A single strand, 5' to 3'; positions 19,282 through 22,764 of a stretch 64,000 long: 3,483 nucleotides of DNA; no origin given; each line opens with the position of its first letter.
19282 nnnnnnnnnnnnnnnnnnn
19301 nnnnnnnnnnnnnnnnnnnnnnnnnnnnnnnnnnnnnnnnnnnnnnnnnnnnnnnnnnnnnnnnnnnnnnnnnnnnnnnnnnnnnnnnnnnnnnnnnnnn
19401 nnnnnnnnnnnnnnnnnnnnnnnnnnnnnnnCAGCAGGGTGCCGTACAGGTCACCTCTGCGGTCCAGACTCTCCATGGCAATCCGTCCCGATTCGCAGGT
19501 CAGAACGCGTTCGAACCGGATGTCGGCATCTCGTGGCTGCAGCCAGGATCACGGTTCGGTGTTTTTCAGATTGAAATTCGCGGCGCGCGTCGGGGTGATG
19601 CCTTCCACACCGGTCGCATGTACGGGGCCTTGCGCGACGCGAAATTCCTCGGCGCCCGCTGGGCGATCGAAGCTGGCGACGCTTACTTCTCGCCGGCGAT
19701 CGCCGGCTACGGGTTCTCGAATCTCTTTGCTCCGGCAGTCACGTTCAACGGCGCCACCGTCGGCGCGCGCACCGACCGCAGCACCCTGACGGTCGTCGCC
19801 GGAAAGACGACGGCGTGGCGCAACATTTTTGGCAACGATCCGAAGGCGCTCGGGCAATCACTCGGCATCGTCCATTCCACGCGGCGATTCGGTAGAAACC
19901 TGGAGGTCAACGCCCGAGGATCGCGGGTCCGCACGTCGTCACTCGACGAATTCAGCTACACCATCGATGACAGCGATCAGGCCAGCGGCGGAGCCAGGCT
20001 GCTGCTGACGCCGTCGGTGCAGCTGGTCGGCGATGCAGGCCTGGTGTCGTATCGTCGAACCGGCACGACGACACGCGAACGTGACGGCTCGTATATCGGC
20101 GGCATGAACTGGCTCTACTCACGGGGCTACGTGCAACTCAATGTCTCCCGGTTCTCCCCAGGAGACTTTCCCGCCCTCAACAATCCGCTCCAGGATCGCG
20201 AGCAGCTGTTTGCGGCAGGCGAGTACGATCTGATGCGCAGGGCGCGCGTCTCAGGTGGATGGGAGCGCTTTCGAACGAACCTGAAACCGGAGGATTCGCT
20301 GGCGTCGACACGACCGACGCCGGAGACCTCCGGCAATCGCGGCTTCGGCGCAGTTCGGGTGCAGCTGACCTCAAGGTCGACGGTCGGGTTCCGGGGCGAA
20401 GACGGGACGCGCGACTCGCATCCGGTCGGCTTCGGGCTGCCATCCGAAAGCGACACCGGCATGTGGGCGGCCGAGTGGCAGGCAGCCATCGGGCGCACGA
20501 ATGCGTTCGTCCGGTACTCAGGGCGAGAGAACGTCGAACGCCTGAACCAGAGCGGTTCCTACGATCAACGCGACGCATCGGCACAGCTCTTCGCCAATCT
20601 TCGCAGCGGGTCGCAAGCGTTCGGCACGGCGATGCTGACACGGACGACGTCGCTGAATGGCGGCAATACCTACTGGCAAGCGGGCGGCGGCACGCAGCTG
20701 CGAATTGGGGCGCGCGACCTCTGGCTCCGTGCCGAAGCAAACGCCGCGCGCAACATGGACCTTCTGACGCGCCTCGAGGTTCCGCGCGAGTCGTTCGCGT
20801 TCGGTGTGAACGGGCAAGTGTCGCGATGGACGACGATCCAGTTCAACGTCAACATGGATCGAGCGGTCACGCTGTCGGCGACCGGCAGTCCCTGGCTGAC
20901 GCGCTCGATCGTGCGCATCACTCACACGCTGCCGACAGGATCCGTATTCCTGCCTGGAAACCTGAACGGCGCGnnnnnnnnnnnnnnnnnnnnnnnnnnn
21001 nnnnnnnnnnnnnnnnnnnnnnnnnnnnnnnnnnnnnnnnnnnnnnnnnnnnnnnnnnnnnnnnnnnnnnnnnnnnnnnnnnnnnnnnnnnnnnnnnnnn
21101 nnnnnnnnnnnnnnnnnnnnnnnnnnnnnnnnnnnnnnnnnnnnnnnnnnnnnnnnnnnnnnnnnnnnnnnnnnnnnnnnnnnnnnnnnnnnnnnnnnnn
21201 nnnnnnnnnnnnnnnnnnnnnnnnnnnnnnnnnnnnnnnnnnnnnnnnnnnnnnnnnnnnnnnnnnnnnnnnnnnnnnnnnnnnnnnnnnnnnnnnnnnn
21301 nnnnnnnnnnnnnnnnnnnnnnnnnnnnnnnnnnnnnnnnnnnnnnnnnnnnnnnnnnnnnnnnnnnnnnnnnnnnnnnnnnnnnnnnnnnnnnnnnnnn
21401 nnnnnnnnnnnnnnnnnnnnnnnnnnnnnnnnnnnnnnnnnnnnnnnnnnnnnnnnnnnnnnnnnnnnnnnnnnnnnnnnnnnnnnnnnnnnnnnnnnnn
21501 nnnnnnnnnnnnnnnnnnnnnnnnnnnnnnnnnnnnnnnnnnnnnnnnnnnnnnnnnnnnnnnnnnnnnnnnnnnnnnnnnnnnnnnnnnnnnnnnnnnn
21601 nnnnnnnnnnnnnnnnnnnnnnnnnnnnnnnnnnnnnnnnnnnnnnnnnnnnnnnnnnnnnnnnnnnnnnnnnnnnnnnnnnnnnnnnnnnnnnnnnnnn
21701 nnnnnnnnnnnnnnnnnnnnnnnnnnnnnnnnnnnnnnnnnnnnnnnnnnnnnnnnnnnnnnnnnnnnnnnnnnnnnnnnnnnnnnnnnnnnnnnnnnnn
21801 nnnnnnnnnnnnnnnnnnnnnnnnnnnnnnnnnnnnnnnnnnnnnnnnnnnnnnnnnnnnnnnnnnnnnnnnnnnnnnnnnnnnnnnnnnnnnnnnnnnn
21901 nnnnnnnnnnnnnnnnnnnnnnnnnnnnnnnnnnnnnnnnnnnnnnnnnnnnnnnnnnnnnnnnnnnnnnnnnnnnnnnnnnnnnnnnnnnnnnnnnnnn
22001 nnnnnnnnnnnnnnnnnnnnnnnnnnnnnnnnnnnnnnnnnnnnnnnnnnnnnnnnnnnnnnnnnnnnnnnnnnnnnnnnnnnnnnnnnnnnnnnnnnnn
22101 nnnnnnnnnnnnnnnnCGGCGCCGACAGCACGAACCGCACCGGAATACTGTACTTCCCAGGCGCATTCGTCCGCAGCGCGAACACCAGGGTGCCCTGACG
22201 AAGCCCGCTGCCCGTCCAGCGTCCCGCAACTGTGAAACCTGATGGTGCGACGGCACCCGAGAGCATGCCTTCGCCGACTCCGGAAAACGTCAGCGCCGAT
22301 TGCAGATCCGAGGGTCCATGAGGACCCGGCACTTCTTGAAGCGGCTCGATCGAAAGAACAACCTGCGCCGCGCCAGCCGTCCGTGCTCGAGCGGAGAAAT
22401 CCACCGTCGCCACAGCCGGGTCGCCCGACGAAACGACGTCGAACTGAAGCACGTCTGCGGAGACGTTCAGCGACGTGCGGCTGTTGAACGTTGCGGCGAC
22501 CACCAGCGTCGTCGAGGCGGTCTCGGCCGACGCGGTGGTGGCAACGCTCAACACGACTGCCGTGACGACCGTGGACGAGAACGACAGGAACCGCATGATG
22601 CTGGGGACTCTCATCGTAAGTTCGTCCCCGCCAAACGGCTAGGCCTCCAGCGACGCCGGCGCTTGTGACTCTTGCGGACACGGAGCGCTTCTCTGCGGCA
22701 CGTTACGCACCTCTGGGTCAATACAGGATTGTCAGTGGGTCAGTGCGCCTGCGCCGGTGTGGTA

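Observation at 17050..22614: Candidate non-canonical chaperone-usher-type surface-fibre locus: four Cys-free paralogous subunits, a PapD-like chaperone and a SPOR-tailed OM barrel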

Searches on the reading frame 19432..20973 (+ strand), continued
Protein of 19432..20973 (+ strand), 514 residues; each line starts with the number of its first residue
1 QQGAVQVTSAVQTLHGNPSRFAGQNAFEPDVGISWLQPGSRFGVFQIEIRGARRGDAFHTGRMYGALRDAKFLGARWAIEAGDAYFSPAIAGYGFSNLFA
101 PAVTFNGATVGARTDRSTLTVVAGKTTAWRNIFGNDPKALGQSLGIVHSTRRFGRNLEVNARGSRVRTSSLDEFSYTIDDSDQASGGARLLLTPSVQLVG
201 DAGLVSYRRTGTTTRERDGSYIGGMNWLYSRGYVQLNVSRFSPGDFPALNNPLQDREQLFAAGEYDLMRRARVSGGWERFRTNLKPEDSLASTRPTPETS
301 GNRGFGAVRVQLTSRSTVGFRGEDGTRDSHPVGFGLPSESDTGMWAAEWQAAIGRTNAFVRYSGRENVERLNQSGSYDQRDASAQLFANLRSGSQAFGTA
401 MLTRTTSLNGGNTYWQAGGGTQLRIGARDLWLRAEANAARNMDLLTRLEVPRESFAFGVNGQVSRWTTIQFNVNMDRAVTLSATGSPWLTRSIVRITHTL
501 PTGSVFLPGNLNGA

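Call 76: list_cluster_members(proteins=[P0464, P0507, P0489, P0477, P0497, P0380, P0472, P0494, P0505, P0485])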
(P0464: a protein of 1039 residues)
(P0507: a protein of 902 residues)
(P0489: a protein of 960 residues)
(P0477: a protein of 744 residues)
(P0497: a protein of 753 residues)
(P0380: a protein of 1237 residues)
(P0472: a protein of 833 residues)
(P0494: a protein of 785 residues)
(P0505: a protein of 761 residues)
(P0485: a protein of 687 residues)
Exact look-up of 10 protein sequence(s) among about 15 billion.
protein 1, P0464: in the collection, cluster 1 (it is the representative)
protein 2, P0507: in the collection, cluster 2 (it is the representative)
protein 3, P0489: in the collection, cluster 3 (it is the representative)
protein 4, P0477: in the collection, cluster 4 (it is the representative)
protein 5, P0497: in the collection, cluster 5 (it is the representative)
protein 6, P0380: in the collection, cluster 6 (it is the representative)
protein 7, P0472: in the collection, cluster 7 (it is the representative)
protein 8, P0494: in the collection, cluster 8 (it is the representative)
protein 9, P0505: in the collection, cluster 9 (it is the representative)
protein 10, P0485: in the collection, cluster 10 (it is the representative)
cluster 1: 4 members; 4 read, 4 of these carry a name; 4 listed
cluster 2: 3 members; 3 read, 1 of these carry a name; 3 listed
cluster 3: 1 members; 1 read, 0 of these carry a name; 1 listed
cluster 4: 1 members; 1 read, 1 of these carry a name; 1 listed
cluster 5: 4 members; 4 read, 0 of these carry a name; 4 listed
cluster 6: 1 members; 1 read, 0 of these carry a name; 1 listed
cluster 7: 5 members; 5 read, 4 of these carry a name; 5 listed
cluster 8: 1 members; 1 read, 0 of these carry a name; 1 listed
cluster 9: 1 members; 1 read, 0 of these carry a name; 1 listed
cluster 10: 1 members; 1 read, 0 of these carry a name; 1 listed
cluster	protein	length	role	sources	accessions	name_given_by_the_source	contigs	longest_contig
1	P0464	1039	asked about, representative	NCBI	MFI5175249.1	MAG: LysM peptidoglycan-binding domain-containing protein [Terriglobia bacterium]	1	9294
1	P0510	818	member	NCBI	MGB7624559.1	MAG: LysM peptidoglycan-binding domain-containing protein, partial [Terriglobia bacterium]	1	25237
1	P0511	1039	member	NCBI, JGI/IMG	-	nucleoid-associated protein YgaU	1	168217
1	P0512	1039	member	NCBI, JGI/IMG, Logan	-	nucleoid-associated protein YgaU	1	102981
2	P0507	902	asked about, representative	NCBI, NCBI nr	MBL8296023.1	MAG: carboxypeptidase regulatory-like domain-containing protein [Bryobacterales bacterium] | carboxypeptidase regulatory-like domain-containing protein [Bryobacterales bacterium]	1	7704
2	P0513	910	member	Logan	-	-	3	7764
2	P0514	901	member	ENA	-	-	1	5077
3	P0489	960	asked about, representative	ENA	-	-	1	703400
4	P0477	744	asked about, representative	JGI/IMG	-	hypothetical protein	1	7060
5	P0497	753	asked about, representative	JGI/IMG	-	-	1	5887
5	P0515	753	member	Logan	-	-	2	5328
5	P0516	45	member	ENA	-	-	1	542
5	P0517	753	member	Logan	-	-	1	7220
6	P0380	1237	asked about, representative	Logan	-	-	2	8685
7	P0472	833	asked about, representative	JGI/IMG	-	hypothetical protein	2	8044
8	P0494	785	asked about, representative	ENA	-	-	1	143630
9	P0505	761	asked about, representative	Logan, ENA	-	-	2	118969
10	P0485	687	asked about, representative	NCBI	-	-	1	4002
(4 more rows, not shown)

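Call 91: search_solved_structures(query=A11, max_evalue=10)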
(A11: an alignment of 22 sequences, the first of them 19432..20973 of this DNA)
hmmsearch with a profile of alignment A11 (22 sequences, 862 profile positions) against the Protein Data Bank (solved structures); distinct sequences matched with E-value up to 10: 13.
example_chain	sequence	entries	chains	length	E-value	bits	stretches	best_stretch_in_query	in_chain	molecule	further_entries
10ps_A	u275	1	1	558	3.9e-17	65.1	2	550-603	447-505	Serine-aspartate repeat-containing protein D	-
8vdk_A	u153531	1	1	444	2.6e-07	32.6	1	538-617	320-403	Serine-aspartate repeat-containing protein D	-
9c7v_B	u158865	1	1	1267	2.3e-06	29.5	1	583-705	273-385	BOS complex subunit NOMO2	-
6ztg_A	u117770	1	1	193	2.6e-06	29.3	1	752-835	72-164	Cell division protein DedD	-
4jdz_B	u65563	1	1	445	6.2e-06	28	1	523-617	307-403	Ser-Asp rich fibrinogen/bone sialoprotein-binding protein SdrD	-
4jdz_A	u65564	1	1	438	6.6e-06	28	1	523-617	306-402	Ser-Asp rich fibrinogen/bone sialoprotein-binding protein SdrD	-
3irp_X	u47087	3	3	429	0.00023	22.8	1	635-699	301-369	Uro-adherence factor A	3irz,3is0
3is1_X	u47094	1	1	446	0.00025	22.7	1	635-699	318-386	Uro-adherence factor A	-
1x60_A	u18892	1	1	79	0.043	15.3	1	786-850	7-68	Sporulation-specific N-acetylmuramoyl-L-alanine amidase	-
4v4c_B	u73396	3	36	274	0.053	15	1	665-702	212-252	Pyrogallol hydroxytransferase small subunit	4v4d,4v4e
4wi0_B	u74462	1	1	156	0.23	12.9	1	575-603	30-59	Cellulosomal scaffoldin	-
4u3s_B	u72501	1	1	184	0.28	12.6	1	573-603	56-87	Cellulosomal scaffoldin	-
6w6a_A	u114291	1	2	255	0.64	11.5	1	732-849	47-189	Pyridoxine 5'-phosphate synthase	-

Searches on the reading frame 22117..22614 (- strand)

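Call 3: search_protein_families(library=pfam, max_evalue=1, proteins=[window:22117-22614:-])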
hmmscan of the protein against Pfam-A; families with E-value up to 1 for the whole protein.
window:22117-22614:- (166 aa): 0 families

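Call 4: search_protein_families(library=ncbifam, max_evalue=1, proteins=[window:22117-22614:-])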
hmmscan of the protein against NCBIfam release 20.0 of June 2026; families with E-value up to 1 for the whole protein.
window:22117-22614:- (166 aa): 1 family
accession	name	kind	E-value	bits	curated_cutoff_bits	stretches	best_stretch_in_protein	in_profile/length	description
NF005833.0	PRK07737.1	equivalog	0.44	9.5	444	1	13-77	79-146/501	flagellar hook-associated protein 2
